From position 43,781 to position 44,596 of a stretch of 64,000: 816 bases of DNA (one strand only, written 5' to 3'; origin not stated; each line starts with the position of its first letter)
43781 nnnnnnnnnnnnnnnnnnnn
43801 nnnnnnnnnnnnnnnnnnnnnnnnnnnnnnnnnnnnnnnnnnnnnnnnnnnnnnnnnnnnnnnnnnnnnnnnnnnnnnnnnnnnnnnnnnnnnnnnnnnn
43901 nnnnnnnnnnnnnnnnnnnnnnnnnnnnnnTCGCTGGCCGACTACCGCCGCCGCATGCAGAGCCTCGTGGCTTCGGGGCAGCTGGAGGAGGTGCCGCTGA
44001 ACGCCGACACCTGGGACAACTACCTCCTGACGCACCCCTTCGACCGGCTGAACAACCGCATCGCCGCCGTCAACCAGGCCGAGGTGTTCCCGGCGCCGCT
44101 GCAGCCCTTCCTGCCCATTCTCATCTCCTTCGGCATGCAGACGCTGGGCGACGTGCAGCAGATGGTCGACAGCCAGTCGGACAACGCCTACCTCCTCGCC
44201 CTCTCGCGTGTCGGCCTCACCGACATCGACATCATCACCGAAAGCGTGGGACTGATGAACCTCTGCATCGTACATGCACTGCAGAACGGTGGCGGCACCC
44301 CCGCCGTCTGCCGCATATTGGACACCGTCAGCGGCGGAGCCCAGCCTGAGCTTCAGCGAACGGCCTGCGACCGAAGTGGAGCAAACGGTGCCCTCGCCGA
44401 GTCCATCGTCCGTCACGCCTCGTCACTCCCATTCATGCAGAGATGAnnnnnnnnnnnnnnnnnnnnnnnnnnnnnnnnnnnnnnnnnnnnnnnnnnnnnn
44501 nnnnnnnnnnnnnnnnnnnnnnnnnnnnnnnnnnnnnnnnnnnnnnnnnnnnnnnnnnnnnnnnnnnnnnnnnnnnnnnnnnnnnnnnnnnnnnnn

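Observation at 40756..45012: Partner-switching module (Cache-PP2C phosphatase, RsbW-like kinase, STAS protein) fused into one operon with a split alarmone synthetase/hydrolase pair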

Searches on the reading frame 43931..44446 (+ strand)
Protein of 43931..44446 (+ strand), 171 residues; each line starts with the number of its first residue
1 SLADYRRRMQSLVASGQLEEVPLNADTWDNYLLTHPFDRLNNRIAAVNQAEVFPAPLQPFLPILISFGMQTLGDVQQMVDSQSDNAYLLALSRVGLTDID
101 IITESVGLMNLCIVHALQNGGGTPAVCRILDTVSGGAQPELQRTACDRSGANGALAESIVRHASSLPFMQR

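Call 46: search_protein_representatives(alignment_id=A3)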
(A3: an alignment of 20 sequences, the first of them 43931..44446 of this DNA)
Query: 20 sequences, 159 profile positions. Proteins with E-value up to 0.001 (for the whole library): 135; up to 1e-10: 84; up to 1e-30: 30. The best 135 are listed.
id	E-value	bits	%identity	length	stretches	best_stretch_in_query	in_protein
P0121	4.2e-68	244.5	-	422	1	2-157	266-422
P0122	1.2e-65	236.6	-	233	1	2-156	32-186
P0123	1.9e-65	235.9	-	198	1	2-158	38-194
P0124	1.9e-62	226.2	-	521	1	2-157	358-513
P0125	8.0e-60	217.6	-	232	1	2-156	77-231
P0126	5.8e-59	214.8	-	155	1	9-158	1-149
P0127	1.2e-58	213.8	-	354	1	2-157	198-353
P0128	7.9e-57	207.9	-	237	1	32-158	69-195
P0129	1.4e-53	197.3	-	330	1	1-114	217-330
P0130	7.0e-53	195.1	-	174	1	30-158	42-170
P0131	1.1e-50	188.0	-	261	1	2-155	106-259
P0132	5.4e-50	185.7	-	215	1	19-150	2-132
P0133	8.4e-50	185.0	-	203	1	22-159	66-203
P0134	9.6e-50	184.9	-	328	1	2-158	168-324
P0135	1.5e-49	184.3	-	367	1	2-159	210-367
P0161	2.0e-22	96.1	-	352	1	2-148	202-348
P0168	6.4e-19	84.7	-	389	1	4-148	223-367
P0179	3.0e-15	72.8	-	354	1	3-152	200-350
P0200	3.3e-11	59.6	-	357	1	2-148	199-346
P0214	6.8e-08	48.9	-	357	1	2-150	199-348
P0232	4.5e-06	42.9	-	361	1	4-149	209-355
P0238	9.6e-06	41.9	-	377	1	2-154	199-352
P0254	4.2e-04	36.5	-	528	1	2-129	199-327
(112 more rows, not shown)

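Call 47: search_protein_families(library=pfam, proteins=[P0124, P0254, P0121, P0168, P0161, P0179, P0200, P0214, P0232, P0238], max_evalue=0.001)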
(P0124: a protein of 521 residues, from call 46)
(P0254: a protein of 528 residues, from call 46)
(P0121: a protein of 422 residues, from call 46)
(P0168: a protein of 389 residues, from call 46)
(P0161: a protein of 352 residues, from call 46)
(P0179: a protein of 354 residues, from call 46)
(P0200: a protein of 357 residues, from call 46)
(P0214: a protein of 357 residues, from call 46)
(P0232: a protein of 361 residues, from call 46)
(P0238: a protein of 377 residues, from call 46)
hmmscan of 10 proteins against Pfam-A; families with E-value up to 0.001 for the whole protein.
P0124 (521 aa): 3 families
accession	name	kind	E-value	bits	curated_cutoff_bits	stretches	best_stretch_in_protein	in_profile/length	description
PF13581.12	HATPase_c_2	-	8.6e-26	90.9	27.4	1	17-140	2-125/127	Histidine kinase-like ATPase domain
PF04607.23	RelA_SpoT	-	2.2e-17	63.8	27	1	203-325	2-110/113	Region found in RelA / SpoT proteins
PF02518.31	HATPase_c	-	6.7e-05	23.7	26.4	1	46-125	5-85/111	Histidine kinase-, DNA gyrase B-, and HSP90-like ATPase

P0254 (528 aa): 2 families
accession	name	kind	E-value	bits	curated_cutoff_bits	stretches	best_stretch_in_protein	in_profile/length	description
PF04607.23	RelA_SpoT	-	4.5e-19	69.2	27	1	46-167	1-111/113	Region found in RelA / SpoT proteins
PF13328.12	HD_4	-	3e-15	56.7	27.2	1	362-493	1-148/156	HD domain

P0121 (422 aa): 1 family
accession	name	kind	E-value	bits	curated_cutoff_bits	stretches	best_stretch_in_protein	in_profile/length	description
PF01979.26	Amidohydro_1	-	7.1e-05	22.6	25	1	80-235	147-258/345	Amidohydrolase family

P0168 (389 aa): 0 families

P0161 (352 aa): 1 family
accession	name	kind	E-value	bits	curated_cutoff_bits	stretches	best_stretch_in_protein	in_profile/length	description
PF04607.23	RelA_SpoT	-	3.6e-15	56.7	27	1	46-170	1-111/113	Region found in RelA / SpoT proteins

P0179 (354 aa): 1 family
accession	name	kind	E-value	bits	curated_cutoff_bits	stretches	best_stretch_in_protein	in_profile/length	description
PF04607.23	RelA_SpoT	-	6.6e-13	49.4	27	1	46-166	1-110/113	Region found in RelA / SpoT proteins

P0200 (357 aa): 1 family
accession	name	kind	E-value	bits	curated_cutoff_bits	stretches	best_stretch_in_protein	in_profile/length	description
PF04607.23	RelA_SpoT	-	9.1e-24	84.4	27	1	46-166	1-110/113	Region found in RelA / SpoT proteins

P0214 (357 aa): 1 family
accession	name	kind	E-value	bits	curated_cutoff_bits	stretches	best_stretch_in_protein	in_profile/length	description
PF04607.23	RelA_SpoT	-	3.5e-22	79.2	27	1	46-166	1-110/113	Region found in RelA / SpoT proteins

P0232 (361 aa): 1 family
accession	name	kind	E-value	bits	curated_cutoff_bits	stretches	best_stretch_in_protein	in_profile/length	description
PF04607.23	RelA_SpoT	-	1.3e-21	77.4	27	1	48-174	1-110/113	Region found in RelA / SpoT proteins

P0238 (377 aa): 1 family
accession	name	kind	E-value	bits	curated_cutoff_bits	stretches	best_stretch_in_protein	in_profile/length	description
PF04607.23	RelA_SpoT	-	2.4e-16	60.5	27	1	46-166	1-110/113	Region found in RelA / SpoT proteins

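Call 48: predict_structure(alignment_id=A3)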
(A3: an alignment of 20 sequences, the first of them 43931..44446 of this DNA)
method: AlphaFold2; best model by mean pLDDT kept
length: 171 residues; sequences in the alignment: 20
mean_pLDDT: 86.4   pTM: 0.84
mean pLDDT of the five models: 86.4, 86.0, 85.2, 83.5, 81.7
residues with pLDDT >= 90: 100; 70-90: 48; 50-70: 12; < 50: 11
segments of 3 or more residues with pLDDT < 50: 95-99, 137-139, 141-143
pLDDT, mean of each block of 10 residues (from residue 1): 85 91 95 94 87 89 97 98 94 59 87 97 92 68 54 89 93 74
secondary structure, 60 per line:
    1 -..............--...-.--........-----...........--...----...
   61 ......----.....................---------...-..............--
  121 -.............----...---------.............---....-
elements in order: H2-15 H25-32 H38-48 E51-53 H58-66 H72-91 E101-103 H105-118 H122-134 H151-163 H167-170

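Call 51: find_homologous_proteins(query=P0200, max_evalue=1e-10)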
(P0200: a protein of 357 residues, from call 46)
Query P0200 (357 aa): 3527 proteins with E <= 1e-10 among 6383 candidates; the best 120 are listed.
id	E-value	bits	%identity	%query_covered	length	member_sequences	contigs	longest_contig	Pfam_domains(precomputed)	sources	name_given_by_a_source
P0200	8.0e-230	780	100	100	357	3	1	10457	PF04607.24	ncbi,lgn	-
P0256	4.8e-123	429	59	97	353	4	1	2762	PF04607.24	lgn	-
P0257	3.0e-118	413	54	98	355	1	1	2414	PF04607.24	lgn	-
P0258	2.1e-116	407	58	97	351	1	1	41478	PF04607.24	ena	-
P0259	7.6e-116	405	53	100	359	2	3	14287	PF04607.24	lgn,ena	-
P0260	6.2e-114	399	53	97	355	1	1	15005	PF04607.24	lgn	-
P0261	6.4e-111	389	55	96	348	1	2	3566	PF04607.24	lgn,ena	-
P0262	2.5e-100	354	47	98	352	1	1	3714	PF04607.24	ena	-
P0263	3.3e-100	354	47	95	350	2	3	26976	PF04607.24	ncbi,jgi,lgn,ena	-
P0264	3.3e-100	354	48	95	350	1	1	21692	PF04607.24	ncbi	-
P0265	3.0e-99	351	45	98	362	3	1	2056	PF04607.24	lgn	-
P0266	8.5e-99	349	48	97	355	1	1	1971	PF04607.24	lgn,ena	-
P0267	1.3e-98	349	45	97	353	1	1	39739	PF04607.24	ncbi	-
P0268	1.3e-98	349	46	100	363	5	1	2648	PF04607.24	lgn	-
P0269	1.3e-98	349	46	95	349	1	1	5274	PF04607.24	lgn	-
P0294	6.0e-96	340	47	97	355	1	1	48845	PF04607.24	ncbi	-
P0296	1.4e-95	339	44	97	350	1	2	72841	PF04607.24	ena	-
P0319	6.8e-94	333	45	92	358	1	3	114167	PF04607.24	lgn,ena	-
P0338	1.2e-92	329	46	98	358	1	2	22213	PF04607.24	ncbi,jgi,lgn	-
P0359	1.1e-91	326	44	98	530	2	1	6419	PF04607.24,PF13328.13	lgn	-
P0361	1.4e-91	326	45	97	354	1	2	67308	PF04607.24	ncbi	-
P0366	1.9e-91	325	42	97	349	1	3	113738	PF04607.24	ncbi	-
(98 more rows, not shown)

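Call 52: fold_search(model_id=the predicted structure, library=pdb)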
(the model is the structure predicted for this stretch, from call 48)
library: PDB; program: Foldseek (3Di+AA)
matches with E <= 10: 56; with E <= 0.001: 0
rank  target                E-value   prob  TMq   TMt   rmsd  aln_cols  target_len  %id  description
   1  3bu8_A                1.8e+00  0.06  0.19  0.17  14.7       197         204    9  Crystal Structure of TRF2 TRFH domain and TIN2 peptide complex (released 2008-02-19)
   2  2cwc                  1.9e+00  0.07  0.22  0.16  12.4       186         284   16  Crystal structure of ADP-ribosylglycohydrolase-related protein from Thermus thermophilus HB8 (released 2005-12-18)
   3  2iys                  2.4e+00  0.06  0.19  0.19  16.5       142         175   13  Shikimate kinase from Mycobacterium tuberculosis in complex with shikimate, open LID (conf. A) (released 2006-10-11)
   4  8el1_A                2.5e+00  0.04  0.17  0.08  15.6       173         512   14  Structure of MBP-Mcl-1 in complex with ABBV-467 (released 2023-10-25)
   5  2yzw                  3.4e+00  0.05  0.22  0.16  12.4       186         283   16  ADP-ribosylglycohydrolase-related protein complex (released 2007-11-06)
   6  6u2h_B                4.1e+00  0.03  0.19  0.18  14.4       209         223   10  BRAF dimer bound to 14-3-3 (released 2019-08-28)
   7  2c1n_A                4.6e+00  0.04  0.20  0.16  17.9       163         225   10  Molecular basis for the recognition of phosphorylated and phosphoacetylated histone H3 by 14-3-3 (released 2005-11-02)
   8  1vhb_A                4.6e+00  0.04  0.20  0.23  12.6       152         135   10  BACTERIAL DIMERIC HEMOGLOBIN FROM VITREOSCILLA STERCORARIA (released 1998-02-25)
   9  6w20_A                4.8e+00  0.06  0.25  0.11  10.3       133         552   10  ClpAP Disengaged State bound to RepA-GFP (released 2020-05-06)
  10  7dgu                  4.8e+00  0.04  0.15  0.24  14.6       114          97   13  De novo designed protein H4A1R (released 2021-11-24)
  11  1ls4_MODEL_1_A        4.8e+00  0.03  0.17  0.18  18.4       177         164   15  NMR structure of apolipophorin-III from Locusta migratoria (released 2003-06-17)
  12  5h5l_B                4.8e+00  0.02  0.16  0.14  17.4       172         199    8  Structure of prostaglandin synthase D of Nilaparvata lugens (released 2017-09-20)
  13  6w17_H                5.3e+00  0.04  0.15  0.18  13.7       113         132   12  Structure of Dip1-activated Arp2/3 complex with nucleated actin filament (released 2020-08-12)
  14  3afe_D                5.3e+00  0.04  0.21  0.12  17.8       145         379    8  Crystal structure of the HsaA monooxygenase from M.tuberculosis (released 2010-05-26)
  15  5vtl                  5.3e+00  0.01  0.14  0.12  22.2       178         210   13  Structure of metacyclic invariant surface protein , Tb427.07.360, from Trypanosoma brucei. (released 2018-08-08)
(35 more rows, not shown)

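Call 53: find_encoding_contigs(protein=P0200, flank=5000, max_places=2)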
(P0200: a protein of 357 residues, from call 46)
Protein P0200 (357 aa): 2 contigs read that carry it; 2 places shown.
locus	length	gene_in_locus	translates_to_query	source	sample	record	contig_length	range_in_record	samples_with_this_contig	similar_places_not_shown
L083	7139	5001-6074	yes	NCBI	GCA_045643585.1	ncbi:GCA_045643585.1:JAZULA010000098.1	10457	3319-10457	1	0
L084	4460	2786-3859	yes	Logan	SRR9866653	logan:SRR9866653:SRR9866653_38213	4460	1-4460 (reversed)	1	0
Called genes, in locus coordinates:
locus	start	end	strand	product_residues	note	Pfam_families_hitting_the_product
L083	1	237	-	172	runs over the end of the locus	-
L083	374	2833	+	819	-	PF02574:S-methyl_trans, PF00809:Pterin_bind, PF02607:B12-binding_2, PF02310:B12-binding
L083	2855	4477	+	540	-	PF02776:TPP_enzyme_N, PF00205:TPP_enzyme_M, PF02775:TPP_enzyme_C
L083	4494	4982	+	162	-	PF01842:ACT, PF22629:ACT_AHAS_ss, PF13710:ACT_5, PF10369:ALS_ss_C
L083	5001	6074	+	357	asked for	PF04607:RelA_SpoT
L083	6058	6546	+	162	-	-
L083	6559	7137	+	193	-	?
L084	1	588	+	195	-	?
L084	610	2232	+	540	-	PF02776:TPP_enzyme_N, PF00205:TPP_enzyme_M, PF02775:TPP_enzyme_C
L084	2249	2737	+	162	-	PF01842:ACT, PF22629:ACT_AHAS_ss, PF13710:ACT_5, PF10369:ALS_ss_C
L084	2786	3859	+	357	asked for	PF04607:RelA_SpoT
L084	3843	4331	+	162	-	-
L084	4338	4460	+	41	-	?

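Call 54: find_encoding_contigs(protein=P0294, flank=5000, max_places=2)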
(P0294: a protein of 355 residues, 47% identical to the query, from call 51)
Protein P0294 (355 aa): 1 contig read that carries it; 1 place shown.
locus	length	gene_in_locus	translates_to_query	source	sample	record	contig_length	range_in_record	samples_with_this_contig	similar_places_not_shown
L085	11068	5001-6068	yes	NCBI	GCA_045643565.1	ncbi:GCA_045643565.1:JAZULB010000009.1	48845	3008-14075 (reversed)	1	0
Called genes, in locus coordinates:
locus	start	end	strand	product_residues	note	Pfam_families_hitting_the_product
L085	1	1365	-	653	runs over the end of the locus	-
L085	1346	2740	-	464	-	PF01554:MatE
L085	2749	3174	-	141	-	PF01741:MscL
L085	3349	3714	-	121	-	PF01627:Hpt (weak)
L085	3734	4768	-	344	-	PF00072:Response_reg, PF13487:HD_5, PF01966:HD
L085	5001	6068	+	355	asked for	PF04607:RelA_SpoT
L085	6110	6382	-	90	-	-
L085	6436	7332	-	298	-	PF00512:HisKA, PF02518:HATPase_c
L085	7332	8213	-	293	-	PF12730:ABC2_membrane_4 (weak)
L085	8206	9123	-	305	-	PF00005:ABC_tran, PF13304:AAA_21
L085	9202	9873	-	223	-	PF00072:Response_reg, PF00486:Trans_reg_C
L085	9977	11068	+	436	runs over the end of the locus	PF00072:Response_reg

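Call 55: find_encoding_contigs(protein=P0366, flank=5000, max_places=2)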
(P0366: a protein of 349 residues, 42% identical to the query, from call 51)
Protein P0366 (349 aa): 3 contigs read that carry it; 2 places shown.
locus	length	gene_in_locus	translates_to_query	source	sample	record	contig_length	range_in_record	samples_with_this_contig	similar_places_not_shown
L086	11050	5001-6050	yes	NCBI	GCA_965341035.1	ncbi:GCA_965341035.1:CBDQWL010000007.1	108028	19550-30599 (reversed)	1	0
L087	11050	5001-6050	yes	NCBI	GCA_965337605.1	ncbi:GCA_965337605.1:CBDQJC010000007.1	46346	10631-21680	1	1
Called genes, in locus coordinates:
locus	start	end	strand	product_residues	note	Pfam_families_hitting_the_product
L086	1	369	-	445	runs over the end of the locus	PF02812:ELFV_dehydrog_N, PF00208:ELFV_dehydrog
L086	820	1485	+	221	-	-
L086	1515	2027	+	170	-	PF18936:DUF5684 (weak)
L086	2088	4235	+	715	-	-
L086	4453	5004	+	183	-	PF13328:HD_4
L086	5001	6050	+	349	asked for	PF04607:RelA_SpoT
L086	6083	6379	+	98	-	PF01740:STAS, PF13466:STAS_2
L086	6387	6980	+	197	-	-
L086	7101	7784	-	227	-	PF06161:DUF975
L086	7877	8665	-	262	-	PF00072:Response_reg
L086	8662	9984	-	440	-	PF06580:His_kinase, PF02518:HATPase_c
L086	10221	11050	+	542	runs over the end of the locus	PF07228:SpoIIE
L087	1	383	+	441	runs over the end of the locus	-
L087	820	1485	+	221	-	-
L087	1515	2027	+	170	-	PF18936:DUF5684 (weak)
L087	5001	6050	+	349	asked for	PF04607:RelA_SpoT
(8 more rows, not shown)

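Call 56: find_encoding_contigs(protein=P0361, flank=5000, max_places=1)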
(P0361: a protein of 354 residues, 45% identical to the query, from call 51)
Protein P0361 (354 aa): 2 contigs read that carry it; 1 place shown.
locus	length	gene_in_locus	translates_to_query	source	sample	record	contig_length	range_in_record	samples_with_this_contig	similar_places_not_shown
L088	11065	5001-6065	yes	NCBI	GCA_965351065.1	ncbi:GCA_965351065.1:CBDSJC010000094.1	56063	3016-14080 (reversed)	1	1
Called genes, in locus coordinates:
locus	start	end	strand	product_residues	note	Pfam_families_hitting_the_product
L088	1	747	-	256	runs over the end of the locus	PF00528:BPD_transp_1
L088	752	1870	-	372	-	PF09084:NMT1, PF16868:NMT1_3 (weak)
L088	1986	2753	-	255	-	PF00528:BPD_transp_1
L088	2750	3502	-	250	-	PF00005:ABC_tran, PF13304:AAA_21 (faint)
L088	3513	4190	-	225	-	PF03070:TENA_THI-4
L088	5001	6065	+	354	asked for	PF04607:RelA_SpoT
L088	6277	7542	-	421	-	PF11700:ATG22, PF07690:MFS_1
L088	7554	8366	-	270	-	PF00882:Zn_dep_PLPC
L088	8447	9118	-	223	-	PF12654:DUF3786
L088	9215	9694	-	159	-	PF01451:LMWPc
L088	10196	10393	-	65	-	-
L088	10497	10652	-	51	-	-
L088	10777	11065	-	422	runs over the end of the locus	PF02920:Integrase_DNA, PF00589:Phage_integrase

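Call 57: find_encoding_contigs(protein=P0319, flank=5000, max_places=1)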
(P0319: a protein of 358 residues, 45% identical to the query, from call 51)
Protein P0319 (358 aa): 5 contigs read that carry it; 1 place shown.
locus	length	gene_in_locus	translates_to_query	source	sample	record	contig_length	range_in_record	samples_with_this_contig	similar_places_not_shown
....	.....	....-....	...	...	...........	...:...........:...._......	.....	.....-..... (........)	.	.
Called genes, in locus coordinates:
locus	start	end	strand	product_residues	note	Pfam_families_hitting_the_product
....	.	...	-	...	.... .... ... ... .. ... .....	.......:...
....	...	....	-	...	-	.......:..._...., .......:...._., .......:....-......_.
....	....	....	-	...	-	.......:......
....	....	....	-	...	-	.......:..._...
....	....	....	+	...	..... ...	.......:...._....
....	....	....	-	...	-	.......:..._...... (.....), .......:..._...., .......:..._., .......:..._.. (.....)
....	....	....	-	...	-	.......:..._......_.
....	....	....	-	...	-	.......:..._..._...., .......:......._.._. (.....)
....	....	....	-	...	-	-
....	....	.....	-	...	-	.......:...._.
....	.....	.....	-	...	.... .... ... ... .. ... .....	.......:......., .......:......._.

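Call 58: find_encoding_contigs(protein=P0296, flank=5000, max_places=1)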
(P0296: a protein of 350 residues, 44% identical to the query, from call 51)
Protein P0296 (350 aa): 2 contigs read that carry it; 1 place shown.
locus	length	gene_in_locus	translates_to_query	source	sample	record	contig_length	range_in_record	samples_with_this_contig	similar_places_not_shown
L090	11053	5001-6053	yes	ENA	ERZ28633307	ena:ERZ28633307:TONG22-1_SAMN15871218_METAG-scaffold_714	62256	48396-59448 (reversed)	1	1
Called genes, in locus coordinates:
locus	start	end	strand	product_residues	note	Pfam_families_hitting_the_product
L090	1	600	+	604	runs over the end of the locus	PF06580:His_kinase, PF02518:HATPase_c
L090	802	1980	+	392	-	PF01740:STAS, PF13466:STAS_2 (weak), PF01636:APH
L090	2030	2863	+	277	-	-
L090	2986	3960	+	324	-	-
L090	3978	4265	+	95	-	-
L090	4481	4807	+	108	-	PF00072:Response_reg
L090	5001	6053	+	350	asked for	PF04607:RelA_SpoT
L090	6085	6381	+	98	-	PF01740:STAS, PF13466:STAS_2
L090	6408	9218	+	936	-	PF07694:5TM-5TMR_LYT, PF07228:SpoIIE, PF13581:HATPase_c_2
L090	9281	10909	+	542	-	PF00375:SDF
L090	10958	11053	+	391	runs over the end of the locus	PF01740:STAS, PF13466:STAS_2, PF01636:APH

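Call 59: find_encoding_contigs(protein=P0258, flank=5000, max_places=1)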
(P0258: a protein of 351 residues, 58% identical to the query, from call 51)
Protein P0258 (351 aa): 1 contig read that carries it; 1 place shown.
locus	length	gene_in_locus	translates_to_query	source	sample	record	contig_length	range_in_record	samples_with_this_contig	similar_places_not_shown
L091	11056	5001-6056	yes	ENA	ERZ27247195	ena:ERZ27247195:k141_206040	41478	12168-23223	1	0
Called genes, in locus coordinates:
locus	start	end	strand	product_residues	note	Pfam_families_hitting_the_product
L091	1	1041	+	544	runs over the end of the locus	PF00501:AMP-binding, PF13193:AMP-binding_C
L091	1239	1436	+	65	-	-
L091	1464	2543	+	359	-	-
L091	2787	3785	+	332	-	PF01145:Band_7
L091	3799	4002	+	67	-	-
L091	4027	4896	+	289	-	PF00480:ROK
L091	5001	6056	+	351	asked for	PF04607:RelA_SpoT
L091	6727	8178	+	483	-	PF00206:Lyase_1, PF10397:ADSL_C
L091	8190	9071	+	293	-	PF00126:HTH_1, PF03466:LysR_substrate, PF12849:PBP_like_2 (faint)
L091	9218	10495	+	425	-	PF00709:Adenylsucc_synt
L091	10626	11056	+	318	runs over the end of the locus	-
